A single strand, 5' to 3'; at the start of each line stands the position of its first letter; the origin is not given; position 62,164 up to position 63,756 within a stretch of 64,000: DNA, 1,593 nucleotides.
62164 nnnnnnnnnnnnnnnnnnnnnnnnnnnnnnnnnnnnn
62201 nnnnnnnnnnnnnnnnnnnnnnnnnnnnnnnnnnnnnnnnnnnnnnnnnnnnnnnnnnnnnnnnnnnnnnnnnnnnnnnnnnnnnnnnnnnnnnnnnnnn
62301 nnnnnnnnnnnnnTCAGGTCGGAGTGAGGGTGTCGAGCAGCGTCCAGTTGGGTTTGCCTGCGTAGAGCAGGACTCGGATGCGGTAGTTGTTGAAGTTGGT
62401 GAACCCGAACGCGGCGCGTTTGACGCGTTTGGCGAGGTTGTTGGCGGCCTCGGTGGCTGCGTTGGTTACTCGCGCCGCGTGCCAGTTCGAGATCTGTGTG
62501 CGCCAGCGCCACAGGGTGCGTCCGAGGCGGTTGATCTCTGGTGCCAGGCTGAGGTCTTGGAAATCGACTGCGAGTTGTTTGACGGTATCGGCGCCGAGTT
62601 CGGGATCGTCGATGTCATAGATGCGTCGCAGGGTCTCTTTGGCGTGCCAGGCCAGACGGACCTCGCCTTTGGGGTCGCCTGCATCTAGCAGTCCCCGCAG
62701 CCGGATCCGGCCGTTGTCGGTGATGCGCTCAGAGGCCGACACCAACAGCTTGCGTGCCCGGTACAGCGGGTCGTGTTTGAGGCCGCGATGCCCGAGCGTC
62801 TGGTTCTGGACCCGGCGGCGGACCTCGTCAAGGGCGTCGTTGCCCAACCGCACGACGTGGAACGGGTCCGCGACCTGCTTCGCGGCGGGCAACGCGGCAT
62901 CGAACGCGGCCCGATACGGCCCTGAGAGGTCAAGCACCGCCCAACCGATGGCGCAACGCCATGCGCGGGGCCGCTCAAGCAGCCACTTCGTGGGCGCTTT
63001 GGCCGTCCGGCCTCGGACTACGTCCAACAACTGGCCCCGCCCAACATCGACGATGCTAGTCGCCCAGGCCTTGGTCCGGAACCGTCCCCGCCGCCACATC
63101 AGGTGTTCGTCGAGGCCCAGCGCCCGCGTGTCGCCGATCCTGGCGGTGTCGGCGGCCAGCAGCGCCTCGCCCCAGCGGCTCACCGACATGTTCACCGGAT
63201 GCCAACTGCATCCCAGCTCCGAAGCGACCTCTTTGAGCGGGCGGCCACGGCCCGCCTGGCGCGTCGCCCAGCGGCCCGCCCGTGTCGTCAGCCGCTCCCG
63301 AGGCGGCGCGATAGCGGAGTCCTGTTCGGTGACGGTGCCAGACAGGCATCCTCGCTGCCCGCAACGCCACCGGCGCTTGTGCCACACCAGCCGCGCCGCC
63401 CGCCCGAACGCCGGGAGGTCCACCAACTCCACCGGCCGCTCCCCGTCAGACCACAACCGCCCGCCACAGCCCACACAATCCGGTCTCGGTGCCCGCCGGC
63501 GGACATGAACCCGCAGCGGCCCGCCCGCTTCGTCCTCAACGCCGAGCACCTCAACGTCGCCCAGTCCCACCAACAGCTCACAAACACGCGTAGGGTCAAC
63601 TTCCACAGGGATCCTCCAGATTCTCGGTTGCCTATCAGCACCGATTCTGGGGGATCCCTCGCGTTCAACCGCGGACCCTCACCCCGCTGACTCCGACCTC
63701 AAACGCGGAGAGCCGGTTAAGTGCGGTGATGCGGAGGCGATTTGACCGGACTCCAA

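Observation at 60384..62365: Overlapping ABC-type ATPase + small PD-(D/E)xK protein: candidate undescribed two-gene defence system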

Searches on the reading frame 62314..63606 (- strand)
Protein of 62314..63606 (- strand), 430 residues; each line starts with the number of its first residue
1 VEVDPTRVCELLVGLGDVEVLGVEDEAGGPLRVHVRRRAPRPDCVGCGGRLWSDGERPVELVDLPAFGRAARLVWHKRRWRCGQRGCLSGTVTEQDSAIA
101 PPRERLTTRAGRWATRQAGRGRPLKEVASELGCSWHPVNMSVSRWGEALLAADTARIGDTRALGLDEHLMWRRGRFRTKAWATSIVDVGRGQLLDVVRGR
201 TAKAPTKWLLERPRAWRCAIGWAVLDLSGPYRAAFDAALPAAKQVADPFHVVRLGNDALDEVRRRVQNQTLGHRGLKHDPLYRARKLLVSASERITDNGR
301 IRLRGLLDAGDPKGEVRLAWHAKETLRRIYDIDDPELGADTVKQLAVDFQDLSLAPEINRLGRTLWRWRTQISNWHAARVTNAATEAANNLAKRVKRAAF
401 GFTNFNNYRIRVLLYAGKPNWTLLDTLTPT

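Call 3: search_protein_families(library=pfam, proteins=[window:62314-63606:-], max_evalue=0.1)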
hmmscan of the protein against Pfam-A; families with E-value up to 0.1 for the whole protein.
window:62314-63606:- (430 aa): 3 families
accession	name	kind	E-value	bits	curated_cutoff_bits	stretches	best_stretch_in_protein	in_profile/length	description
PF01610.23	DDE_Tnp_ISL3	-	8.5e-51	173.5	23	1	163-412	1-240/240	Transposase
PF13542.12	HTH_Tnp_ISL3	-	2.1e-05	24.3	27.4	1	99-136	5-41/51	Helix-turn-helix domain of transposase family ISL3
PF14690.11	Zn_ribbon_ISL3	-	0.00079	20.2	25.5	1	42-82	3-44/47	zinc-finger of transposase IS204/IS1001/IS1096/IS1165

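Call 5: search_protein_families(library=ncbifam, proteins=[window:62314-63606:-], max_evalue=0.1)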
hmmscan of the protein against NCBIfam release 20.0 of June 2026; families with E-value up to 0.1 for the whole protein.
window:62314-63606:- (430 aa): 3 families
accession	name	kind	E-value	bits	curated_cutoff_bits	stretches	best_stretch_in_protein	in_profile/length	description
NF033550.5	transpos_ISL3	equivalog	5.4e-81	272.5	180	1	33-414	2-369/370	ISL3 family transposase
NF049917.1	ISAon1_downstr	equivalog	1e-12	47.9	250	2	190-269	81-160/327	ISAon1 family transposase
NF049919.1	DesA_ISL3_tail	domain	3.1e-05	24.4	30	1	245-333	3-85/122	DesA/ISL3 alpha bundle tail domain-containing protein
